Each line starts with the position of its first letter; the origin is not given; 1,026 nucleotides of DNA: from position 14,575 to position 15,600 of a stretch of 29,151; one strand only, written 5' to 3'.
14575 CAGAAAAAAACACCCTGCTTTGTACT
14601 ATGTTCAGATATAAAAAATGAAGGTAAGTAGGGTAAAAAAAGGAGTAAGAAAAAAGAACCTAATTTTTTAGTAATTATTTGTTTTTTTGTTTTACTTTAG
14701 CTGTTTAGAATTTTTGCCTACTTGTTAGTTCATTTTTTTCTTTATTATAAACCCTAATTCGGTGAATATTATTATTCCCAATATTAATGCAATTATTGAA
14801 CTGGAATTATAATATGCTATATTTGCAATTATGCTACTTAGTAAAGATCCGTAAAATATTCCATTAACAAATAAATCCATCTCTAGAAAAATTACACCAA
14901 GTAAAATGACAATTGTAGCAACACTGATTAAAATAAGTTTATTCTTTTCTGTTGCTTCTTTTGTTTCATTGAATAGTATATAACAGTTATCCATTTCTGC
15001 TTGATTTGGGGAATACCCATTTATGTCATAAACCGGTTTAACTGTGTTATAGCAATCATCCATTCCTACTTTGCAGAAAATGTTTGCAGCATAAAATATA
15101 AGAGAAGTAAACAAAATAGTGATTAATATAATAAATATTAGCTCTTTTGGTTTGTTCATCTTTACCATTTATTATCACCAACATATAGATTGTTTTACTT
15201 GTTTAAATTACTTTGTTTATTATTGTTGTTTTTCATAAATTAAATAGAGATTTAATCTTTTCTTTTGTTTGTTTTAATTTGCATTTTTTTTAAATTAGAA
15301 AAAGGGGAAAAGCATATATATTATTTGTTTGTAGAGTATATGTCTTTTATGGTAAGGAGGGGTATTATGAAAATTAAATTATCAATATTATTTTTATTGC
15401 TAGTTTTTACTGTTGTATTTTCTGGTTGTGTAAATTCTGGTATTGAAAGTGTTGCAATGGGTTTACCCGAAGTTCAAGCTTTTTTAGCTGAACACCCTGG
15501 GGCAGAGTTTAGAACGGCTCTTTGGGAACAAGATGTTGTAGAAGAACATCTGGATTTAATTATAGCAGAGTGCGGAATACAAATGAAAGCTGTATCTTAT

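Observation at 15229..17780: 134-nt perfectly identical promoter/5'UTR cassette in front of two unrelated lipoprotein genes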

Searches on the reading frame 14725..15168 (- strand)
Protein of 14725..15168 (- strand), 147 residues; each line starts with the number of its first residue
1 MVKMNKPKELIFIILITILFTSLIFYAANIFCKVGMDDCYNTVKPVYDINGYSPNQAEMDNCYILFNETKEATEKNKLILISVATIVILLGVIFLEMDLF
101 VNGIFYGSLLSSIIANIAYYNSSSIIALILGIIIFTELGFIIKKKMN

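Call 8: search_protein_families(library=pfam, proteins=[window:14725-15168:-], max_evalue=0.01)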
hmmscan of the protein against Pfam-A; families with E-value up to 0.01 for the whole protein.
window:14725-15168:- (147 aa): 0 families

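Call 35: find_encoding_contigs(protein=window:14725-15168:-, flank=5000, max_places=10)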
Protein window:14725-15168:- (147 aa): 5 contigs read that carry it; 4 places shown.
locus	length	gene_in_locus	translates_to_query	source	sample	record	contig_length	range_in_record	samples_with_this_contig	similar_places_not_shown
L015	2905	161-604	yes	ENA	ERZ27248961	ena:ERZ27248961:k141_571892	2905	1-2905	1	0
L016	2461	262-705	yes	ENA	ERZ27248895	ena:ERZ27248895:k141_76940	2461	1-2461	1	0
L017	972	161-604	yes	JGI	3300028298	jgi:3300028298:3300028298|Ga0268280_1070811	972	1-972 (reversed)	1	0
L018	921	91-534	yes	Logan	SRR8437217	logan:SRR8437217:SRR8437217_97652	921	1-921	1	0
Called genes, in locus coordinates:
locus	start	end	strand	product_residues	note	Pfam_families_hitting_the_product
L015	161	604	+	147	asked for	-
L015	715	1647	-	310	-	PF02558:ApbA, PF08546:ApbA_C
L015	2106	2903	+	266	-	?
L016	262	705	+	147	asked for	-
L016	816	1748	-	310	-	PF02558:ApbA, PF08546:ApbA_C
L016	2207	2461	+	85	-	?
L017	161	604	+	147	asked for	-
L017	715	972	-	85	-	?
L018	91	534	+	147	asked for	-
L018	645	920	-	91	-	?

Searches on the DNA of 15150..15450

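Call 64: search_rna_families(source=window, start=15150, end=15450, threshold=evalue, max_evalue=1)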
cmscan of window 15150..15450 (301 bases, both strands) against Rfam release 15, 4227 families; matches with E-value up to 1: 0.
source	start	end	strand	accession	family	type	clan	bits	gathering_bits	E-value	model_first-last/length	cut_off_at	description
